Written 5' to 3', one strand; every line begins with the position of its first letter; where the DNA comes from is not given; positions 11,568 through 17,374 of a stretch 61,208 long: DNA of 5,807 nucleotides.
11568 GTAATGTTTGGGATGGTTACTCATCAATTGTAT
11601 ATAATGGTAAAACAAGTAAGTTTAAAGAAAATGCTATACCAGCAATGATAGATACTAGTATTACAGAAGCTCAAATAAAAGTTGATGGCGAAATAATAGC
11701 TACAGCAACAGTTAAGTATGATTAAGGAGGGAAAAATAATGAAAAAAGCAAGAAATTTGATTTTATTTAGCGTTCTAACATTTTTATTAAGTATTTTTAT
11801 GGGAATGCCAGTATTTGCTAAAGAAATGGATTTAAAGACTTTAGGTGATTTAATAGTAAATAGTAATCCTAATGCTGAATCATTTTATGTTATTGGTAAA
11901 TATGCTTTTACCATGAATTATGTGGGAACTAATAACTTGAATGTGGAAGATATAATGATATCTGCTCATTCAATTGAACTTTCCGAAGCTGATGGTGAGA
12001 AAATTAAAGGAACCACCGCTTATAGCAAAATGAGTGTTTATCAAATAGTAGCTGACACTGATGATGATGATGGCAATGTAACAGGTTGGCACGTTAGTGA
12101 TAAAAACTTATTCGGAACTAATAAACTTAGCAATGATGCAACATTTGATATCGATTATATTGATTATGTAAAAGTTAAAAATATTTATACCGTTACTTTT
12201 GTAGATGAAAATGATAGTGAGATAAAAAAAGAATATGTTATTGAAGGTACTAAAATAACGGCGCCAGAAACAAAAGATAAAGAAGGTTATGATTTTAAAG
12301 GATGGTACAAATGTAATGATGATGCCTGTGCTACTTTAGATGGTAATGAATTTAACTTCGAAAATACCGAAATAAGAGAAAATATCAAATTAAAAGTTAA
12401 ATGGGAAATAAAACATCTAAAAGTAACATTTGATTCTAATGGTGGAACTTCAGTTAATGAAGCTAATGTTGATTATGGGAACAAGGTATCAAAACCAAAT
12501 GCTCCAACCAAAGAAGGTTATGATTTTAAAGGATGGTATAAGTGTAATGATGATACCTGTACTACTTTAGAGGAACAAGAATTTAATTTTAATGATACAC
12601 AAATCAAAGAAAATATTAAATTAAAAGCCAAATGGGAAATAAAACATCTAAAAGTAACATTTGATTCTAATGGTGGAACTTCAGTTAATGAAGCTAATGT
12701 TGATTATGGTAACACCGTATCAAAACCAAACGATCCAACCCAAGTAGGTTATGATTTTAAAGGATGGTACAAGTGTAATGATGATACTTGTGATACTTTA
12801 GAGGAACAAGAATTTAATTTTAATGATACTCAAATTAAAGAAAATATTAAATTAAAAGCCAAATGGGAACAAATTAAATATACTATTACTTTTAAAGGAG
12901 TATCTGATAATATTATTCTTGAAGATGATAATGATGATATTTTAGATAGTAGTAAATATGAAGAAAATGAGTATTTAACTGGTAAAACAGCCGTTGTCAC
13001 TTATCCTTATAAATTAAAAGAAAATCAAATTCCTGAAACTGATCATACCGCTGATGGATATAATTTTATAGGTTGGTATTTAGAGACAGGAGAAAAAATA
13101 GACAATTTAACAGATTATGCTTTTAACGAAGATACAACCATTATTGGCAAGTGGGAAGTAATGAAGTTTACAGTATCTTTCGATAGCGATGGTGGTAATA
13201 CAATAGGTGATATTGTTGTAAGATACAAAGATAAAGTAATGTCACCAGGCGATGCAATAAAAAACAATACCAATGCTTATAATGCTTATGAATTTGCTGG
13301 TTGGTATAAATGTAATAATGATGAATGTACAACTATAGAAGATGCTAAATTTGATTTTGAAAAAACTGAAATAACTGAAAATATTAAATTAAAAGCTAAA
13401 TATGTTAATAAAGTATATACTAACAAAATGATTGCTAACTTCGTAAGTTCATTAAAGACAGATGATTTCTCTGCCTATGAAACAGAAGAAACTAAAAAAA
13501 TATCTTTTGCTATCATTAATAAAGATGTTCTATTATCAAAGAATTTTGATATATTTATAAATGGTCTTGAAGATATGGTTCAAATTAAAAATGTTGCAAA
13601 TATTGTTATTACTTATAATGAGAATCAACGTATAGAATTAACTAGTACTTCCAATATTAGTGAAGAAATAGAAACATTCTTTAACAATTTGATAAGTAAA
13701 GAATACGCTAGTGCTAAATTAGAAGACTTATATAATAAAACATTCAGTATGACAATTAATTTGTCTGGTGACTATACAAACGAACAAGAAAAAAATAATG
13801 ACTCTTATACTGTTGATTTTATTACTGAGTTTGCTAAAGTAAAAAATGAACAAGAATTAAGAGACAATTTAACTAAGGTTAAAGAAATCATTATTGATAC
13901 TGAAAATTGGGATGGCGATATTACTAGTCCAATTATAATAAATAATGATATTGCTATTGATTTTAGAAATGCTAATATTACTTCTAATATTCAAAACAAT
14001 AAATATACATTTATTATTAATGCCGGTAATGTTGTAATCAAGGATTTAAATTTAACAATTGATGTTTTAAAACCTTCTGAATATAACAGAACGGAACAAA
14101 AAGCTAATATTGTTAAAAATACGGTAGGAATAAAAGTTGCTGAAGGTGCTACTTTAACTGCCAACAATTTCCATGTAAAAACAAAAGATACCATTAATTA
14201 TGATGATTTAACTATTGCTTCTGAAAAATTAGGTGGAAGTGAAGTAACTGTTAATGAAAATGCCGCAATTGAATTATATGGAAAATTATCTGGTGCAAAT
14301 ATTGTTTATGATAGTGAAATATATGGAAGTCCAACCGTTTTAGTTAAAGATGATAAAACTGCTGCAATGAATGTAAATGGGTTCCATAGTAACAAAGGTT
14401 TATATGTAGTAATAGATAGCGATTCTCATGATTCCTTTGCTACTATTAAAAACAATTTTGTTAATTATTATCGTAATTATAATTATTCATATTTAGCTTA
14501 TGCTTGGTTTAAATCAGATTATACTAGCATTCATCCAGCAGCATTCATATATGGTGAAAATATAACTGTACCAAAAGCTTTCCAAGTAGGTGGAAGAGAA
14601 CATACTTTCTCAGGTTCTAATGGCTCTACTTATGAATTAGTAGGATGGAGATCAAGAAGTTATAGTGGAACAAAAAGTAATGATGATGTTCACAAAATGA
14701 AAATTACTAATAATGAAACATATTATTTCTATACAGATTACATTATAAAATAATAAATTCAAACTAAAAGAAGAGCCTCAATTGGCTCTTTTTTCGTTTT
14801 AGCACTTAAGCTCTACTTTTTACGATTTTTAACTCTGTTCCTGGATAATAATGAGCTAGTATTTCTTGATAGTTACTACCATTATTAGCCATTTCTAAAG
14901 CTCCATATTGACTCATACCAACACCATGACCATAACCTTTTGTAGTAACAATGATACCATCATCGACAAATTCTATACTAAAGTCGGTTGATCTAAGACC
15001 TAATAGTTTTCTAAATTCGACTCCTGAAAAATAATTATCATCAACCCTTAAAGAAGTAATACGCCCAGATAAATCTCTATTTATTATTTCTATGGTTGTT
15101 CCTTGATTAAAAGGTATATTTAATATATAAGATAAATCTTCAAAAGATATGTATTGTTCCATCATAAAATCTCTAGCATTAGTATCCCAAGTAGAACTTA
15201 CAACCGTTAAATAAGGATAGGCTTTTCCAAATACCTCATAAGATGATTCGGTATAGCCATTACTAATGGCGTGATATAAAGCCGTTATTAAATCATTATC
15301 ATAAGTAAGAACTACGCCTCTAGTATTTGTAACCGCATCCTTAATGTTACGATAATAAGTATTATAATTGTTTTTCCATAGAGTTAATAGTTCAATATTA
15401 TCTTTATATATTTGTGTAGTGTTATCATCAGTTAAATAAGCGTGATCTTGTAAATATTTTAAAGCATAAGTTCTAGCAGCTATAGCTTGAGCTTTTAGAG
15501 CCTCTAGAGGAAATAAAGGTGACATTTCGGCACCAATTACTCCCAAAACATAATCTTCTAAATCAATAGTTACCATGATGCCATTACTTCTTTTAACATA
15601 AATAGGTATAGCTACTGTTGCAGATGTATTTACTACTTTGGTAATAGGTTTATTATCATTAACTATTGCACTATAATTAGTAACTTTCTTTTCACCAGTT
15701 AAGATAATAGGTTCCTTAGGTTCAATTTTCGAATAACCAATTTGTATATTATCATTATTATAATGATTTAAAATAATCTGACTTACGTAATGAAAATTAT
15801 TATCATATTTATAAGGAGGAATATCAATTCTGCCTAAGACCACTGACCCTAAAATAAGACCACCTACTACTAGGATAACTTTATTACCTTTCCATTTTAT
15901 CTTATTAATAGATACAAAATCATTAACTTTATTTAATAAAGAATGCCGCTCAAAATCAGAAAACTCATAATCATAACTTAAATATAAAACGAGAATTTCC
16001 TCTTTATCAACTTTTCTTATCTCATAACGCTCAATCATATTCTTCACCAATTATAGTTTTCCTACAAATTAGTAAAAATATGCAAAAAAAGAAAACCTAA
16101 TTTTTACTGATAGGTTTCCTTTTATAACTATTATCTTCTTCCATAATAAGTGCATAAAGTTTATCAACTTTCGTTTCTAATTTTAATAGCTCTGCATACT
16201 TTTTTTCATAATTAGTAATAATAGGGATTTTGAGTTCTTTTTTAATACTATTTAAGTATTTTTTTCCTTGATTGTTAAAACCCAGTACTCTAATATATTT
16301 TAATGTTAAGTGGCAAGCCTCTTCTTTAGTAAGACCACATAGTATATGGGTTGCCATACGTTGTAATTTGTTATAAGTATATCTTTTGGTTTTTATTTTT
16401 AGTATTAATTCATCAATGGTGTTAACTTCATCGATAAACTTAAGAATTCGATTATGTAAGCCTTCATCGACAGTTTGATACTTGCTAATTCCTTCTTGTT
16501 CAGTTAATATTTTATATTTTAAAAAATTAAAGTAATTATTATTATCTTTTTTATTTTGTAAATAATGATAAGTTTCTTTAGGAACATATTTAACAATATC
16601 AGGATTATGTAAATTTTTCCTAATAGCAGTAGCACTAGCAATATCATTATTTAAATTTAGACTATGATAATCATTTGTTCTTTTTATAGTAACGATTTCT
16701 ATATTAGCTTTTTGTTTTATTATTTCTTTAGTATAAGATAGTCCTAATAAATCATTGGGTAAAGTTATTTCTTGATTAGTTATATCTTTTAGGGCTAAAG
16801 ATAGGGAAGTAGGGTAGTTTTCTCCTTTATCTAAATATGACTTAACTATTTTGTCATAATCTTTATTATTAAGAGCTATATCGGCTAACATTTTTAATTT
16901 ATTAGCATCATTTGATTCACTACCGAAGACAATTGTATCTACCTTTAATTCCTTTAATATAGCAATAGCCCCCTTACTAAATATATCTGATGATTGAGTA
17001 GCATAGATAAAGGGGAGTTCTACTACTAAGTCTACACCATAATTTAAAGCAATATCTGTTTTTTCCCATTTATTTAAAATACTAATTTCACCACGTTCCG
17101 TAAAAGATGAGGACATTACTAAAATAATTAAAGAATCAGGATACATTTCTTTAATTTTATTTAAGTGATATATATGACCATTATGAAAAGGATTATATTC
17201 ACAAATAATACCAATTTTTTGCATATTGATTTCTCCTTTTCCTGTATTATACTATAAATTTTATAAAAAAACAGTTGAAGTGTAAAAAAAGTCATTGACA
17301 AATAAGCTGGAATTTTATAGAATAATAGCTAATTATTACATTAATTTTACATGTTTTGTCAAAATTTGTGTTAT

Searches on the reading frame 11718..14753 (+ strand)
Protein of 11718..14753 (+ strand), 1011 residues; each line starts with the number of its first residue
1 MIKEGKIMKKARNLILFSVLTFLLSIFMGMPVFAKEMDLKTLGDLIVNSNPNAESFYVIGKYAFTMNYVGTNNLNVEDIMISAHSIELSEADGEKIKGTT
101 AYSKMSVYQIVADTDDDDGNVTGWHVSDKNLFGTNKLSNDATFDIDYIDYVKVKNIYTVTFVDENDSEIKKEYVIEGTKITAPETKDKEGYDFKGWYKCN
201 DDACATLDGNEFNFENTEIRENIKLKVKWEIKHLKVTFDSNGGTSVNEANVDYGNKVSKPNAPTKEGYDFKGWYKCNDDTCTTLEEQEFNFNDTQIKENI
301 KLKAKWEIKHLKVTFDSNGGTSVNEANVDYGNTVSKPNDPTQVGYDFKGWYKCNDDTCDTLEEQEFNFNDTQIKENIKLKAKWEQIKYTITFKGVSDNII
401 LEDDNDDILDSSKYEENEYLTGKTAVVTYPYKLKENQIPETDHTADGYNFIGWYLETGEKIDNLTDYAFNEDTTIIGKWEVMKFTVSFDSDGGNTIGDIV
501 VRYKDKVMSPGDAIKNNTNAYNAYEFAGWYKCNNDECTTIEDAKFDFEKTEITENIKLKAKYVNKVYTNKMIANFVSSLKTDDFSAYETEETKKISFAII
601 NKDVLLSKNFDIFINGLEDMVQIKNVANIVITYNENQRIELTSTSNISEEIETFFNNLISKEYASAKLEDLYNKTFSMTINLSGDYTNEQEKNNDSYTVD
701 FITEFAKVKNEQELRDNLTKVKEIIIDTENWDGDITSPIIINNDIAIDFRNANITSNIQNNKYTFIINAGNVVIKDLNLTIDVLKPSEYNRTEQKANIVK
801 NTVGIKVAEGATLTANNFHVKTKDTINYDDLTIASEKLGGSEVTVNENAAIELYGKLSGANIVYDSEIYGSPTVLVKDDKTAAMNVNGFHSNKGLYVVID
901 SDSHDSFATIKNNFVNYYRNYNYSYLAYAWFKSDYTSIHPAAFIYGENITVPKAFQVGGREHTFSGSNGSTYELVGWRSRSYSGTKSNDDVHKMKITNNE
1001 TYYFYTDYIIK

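Call 9: search_protein_families(library=ncbifam, proteins=[window:11718-14753:+])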
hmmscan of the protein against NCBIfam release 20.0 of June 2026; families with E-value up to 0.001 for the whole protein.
window:11718-14753:+ (1011 aa): 3 families
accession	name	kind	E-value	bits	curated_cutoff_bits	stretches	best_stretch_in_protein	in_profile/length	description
NF033189.1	internalin_A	exception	8.9e-23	80.5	1600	1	153-356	493-680/799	class 1 internalin InlA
TIGR02543.1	List_Bact_rpt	repeat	1.2e-21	76.8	20.95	2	263-308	1-42/44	TIGR02543 family repeat protein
NF004605.0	PRK05933.1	equivalog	0.00088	18.4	536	0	272-333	10-74/372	type III secretion system protein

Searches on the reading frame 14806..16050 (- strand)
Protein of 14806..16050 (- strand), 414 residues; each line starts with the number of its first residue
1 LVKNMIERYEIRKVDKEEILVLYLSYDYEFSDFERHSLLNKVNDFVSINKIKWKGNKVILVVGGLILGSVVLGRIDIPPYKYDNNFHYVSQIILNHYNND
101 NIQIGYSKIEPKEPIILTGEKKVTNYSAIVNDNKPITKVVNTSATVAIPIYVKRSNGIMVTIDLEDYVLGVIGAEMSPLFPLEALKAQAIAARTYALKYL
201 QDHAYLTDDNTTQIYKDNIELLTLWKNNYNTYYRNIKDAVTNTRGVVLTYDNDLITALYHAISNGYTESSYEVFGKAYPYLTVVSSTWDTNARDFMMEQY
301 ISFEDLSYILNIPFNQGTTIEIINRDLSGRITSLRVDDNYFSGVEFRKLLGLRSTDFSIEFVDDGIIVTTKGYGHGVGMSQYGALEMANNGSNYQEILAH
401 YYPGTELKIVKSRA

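Call 9: search_protein_families(library=ncbifam, proteins=[window:14806-16050:-])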
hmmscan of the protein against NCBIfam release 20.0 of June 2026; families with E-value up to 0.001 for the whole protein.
window:14806-16050:- (414 aa): 2 families
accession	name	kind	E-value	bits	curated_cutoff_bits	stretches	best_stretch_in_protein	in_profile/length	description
TIGR02870.1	spore_II_D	equivalog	6.1e-88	295.2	234.75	1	132-408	42-336/338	stage II sporulation protein D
TIGR02669.1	SpoIID_LytB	domain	1.6e-67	228.3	83.3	1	161-408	5-269/270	SpoIID/LytB domain-containing protein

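Call 18: list_cluster_members(proteins=[window:14806-16050:-, window:16097-17224:-, window:39184-40353:+, window:82-1413:+, window:58025-59833:+, window:38639-39157:+, P0090, P0001, P0002])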
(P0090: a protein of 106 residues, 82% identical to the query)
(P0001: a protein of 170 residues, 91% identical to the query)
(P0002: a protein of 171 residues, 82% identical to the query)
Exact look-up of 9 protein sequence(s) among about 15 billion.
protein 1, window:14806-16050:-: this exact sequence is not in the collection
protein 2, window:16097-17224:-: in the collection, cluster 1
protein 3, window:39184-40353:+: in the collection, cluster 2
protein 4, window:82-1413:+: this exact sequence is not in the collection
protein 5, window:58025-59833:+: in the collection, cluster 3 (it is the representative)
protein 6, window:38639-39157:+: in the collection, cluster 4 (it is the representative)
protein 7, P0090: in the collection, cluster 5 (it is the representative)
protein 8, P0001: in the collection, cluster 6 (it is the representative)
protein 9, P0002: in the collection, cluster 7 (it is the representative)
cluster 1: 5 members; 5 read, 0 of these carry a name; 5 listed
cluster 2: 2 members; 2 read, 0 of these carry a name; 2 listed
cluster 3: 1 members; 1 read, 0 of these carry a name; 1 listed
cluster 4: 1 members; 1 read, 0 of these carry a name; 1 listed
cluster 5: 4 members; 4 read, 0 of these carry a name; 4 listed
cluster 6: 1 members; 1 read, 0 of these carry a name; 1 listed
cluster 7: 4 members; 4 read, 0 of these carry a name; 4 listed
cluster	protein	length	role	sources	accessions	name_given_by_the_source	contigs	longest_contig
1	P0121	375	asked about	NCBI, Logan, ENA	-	-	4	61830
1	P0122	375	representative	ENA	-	-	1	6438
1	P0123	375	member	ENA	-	-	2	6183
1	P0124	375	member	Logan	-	-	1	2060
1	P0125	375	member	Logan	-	-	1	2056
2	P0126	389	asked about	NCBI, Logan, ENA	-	-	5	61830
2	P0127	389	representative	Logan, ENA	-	-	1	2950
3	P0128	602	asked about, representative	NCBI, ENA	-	-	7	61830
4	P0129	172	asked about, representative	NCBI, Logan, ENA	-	-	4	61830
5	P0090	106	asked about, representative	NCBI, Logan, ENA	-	-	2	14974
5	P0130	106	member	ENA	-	-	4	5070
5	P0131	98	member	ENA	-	-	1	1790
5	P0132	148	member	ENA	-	-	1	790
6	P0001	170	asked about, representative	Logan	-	-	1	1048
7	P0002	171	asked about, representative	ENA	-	-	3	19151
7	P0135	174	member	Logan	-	-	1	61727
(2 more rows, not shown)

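Call 26: find_encoding_contigs(protein=P0135, flank=6000, max_places=5)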
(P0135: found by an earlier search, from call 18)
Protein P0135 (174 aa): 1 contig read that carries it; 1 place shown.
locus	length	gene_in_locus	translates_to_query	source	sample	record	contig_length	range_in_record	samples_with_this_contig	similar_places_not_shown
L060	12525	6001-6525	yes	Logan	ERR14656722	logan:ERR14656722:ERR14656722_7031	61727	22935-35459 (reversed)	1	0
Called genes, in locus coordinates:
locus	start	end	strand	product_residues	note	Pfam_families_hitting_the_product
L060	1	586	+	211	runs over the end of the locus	PF02397:Bac_transf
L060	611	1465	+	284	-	PF00535:Glycos_transf_2, PF13641:Glyco_tranf_2_3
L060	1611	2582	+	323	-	PF20330:DUF6625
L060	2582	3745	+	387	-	PF20706:GT4-conflict (faint), PF13439:Glyco_transf_4, PF13579:Glyco_trans_4_4 (weak), PF00534:Glycos_transf_1, PF13692:Glyco_trans_1_4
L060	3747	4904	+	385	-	PF14897:EpsG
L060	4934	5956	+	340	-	PF01757:Acyl_transf_3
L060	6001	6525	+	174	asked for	PF00132:Hexapep, PF14602:Hexapep_2 (weak)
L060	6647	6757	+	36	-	-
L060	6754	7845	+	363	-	PF13477:Glyco_trans_4_2 (weak), PF13439:Glyco_transf_4, PF00534:Glycos_transf_1, PF13692:Glyco_trans_1_4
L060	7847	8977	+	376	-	PF04230:PS_pyruv_trans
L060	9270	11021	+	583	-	PF02776:TPP_enzyme_N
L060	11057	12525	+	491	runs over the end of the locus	PF01943:Polysacc_synt, PF13440:Polysacc_synt_3 (weak)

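Call 27: find_encoding_contigs(protein=P0130, flank=3000, max_places=6)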
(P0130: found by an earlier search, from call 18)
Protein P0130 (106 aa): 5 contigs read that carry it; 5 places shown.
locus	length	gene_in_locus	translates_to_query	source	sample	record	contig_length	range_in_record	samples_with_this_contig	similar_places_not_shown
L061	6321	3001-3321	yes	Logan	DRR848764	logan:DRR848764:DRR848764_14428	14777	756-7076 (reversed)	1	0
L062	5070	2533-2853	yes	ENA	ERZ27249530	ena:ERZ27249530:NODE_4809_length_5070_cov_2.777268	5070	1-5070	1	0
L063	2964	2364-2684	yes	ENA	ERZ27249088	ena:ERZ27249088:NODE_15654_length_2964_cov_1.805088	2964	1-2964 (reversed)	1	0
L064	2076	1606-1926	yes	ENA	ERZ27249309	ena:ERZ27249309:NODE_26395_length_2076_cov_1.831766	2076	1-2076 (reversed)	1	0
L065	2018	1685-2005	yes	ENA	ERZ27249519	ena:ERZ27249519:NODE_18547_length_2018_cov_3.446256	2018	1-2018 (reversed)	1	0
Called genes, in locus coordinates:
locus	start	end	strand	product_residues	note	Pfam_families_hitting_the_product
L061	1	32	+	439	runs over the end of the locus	PF16822:ALGX (weak), PF14286:DHHW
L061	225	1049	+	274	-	PF00535:Glycos_transf_2, PF10111:Glyco_tranf_2_2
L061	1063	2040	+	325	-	PF00288:GHMP_kinases_N, PF08544:GHMP_kinases_C (weak)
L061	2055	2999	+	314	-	PF01073:3Beta_HSD, PF01370:Epimerase, PF02719:Polysacc_synt_2, PF04321:RmlD_sub_bind, PF13460:NAD_binding_10 (weak), PF16363:GDP_Man_Dehyd, PF07993:NAD_binding_4 (weak)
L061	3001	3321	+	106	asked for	-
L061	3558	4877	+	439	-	PF00483:NTP_transferase, PF12804:NTP_transf_3 (weak), PF00702:Hydrolase (faint), PF08645:PNK3P (weak), PF13242:Hydrolase_like, PF13419:HAD_2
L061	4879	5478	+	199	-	PF13580:SIS_2, PF01380:SIS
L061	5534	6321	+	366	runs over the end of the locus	-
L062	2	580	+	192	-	?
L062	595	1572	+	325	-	PF00288:GHMP_kinases_N, PF08544:GHMP_kinases_C (weak)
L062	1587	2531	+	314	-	PF01073:3Beta_HSD, PF01370:Epimerase, PF02719:Polysacc_synt_2, PF04321:RmlD_sub_bind, PF13460:NAD_binding_10 (weak), PF16363:GDP_Man_Dehyd, PF07993:NAD_binding_4 (weak)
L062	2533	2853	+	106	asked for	-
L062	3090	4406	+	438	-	PF00483:NTP_transferase, PF12804:NTP_transf_3 (weak), PF08645:PNK3P (weak), PF13242:Hydrolase_like, PF13419:HAD_2 (weak)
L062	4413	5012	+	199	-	PF13580:SIS_2, PF01380:SIS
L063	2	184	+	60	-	?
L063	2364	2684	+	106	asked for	-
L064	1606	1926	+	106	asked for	-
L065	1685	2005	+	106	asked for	-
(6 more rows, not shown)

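Call 34: search_protein_families(library=pfam, proteins=[L060:4934-5956:+], max_evalue=0.0001)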
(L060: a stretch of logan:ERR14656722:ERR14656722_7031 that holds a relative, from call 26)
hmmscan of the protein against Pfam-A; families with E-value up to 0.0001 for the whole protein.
L060:4934-5956:+ (340 aa): 1 family
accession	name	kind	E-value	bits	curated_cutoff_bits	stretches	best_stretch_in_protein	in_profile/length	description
PF01757.29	Acyl_transf_3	-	3.4e-28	99.1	31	1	7-324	2-324/326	Acyltransferase domain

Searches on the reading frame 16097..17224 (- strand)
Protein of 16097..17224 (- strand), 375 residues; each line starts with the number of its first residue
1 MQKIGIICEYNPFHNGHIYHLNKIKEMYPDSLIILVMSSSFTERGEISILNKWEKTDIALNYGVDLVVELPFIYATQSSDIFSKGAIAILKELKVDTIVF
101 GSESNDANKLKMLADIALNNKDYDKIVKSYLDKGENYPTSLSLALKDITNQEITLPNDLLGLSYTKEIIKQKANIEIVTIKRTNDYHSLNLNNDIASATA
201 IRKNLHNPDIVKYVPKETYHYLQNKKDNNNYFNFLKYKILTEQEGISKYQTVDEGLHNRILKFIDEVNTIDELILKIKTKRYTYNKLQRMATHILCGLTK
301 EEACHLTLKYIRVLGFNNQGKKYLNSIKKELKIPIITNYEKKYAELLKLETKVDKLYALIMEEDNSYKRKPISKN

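Call 9: search_protein_families(library=ncbifam, proteins=[window:16097-17224:-])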
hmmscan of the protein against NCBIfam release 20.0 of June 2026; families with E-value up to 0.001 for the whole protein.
window:16097-17224:- (375 aa): 3 families
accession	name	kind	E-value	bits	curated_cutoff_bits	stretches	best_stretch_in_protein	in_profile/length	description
NF010191.0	PRK13670.1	equivalog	1.6e-121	406.3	360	1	1-373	1-388/392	nucleotidyltransferase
NF010192.0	PRK13671.1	equivalog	3.4e-85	286.2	238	1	3-298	2-296/298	nucleotidyltransferase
TIGR00125.1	cyt_tran_rel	domain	1.3e-05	25.3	27.7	1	9-41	7-38/65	adenylyltransferase/cytidyltransferase family protein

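Call 34: search_protein_families(library=pfam, proteins=[L060:4934-5956:+], max_evalue=0.0001)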
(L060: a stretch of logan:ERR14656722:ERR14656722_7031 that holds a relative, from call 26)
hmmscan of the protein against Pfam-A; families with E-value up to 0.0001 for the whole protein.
L060:4934-5956:+ (340 aa): 1 family
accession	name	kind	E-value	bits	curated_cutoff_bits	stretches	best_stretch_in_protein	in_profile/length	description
PF01757.29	Acyl_transf_3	-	3.4e-28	99.1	31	1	7-324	2-324/326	Acyltransferase domain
